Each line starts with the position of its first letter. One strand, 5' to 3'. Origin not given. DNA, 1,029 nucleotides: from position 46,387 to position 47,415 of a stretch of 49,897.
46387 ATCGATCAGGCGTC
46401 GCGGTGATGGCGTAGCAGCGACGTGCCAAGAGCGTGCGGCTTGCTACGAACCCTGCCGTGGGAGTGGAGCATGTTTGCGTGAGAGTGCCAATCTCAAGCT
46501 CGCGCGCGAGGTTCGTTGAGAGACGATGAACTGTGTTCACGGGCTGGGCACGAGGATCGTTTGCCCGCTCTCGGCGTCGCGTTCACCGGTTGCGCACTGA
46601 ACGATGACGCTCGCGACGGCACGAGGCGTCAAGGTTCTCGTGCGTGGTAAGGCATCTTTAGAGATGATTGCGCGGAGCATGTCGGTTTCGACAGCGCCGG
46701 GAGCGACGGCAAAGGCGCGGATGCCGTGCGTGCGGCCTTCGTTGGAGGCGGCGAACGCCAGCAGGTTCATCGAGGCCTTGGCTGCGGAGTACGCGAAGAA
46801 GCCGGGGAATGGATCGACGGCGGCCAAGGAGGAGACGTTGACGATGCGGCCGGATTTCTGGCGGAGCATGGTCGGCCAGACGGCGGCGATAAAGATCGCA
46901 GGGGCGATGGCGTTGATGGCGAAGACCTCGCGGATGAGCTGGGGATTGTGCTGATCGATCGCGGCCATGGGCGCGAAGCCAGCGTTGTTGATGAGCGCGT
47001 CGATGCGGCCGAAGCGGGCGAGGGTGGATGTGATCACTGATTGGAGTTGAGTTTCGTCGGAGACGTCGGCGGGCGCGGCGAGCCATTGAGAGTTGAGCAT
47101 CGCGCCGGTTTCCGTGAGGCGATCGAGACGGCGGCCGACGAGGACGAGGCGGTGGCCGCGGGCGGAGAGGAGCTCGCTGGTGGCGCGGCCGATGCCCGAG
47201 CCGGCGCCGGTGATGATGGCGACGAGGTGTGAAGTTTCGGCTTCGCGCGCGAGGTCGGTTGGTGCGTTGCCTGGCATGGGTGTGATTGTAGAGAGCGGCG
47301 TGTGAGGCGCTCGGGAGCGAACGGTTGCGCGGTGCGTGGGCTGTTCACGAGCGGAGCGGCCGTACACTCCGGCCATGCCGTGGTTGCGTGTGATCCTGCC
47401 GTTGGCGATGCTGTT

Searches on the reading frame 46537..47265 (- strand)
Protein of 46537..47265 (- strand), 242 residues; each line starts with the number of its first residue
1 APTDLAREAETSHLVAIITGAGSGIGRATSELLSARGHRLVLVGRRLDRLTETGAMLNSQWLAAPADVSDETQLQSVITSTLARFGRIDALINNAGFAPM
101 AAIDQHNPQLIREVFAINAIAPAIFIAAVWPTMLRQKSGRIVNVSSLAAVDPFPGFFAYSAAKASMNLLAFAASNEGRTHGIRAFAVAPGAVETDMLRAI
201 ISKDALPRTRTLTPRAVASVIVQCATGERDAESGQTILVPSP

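Call 81: search_protein_families(library=ncbifam, proteins=[window:46537-47265:-], max_evalue=0.00001)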
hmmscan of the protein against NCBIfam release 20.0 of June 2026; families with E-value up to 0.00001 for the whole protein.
window:46537-47265:- (242 aa): 222 families (the best 25 are shown)
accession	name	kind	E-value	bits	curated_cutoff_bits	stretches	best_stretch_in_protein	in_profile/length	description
NF005672.0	PRK07454.1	equivalog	5.7e-43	146.8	234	1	13-231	6-227/241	SDR family oxidoreductase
NF005559.1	PRK07231.1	subfamily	5.6e-42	144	215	1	13-236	4-240/249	glucose 1-dehydrogenase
NF004791.0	PRK06138.1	equivalog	4.4e-38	131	312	1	14-207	6-201/252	SDR family oxidoreductase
NF004526.0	PRK05872.1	subfamily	1.9e-37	129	276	1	12-219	9-218/297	short-chain dehydrogenase/reductase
NF005878.0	PRK07825.1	subfamily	3.1e-37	128.4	287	1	13-227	9-219/278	short chain dehydrogenase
NF052558.1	MBtsdlDhBudC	equivalog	1.7e-36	126.1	270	1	15-210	5-208/250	meso-2,3-butanediol dehydrogenase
NF004823.0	PRK06179.1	subfamily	2.7e-36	125.4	310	1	11-205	3-192/271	oxidoreductase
NF005067.0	PRK06484.1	equivalog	3.3e-36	124.9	713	1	9-204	5-203/524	short chain dehydrogenase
NF004825.0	PRK06181.1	equivalog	1.3e-35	123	215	1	12-211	5-207/268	SDR family oxidoreductase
NF009093.0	PRK12429.1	subfamily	2.6e-35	122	258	1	13-208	5-203/259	3-hydroxybutyrate dehydrogenase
NF004824.0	PRK06180.1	subfamily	7.1e-35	120.5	298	1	14-196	5-187/279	oxidoreductase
NF006114.0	PRK08263.1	subfamily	7.2e-35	120.6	290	1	15-199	5-189/280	short chain dehydrogenase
NF005806.0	PRK07666.1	equivalog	9.4e-35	120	286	1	14-223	8-219/239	3-ketoacyl-ACP reductase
TIGR01963.1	PHB_DH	subfamily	1.4e-34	119.5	307.05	1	15-217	3-206/255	3-hydroxybutyrate dehydrogenase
NF005893.0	PRK07856.1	equivalog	2.8e-33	115.3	255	1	10-220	6-218/255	SDR family oxidoreductase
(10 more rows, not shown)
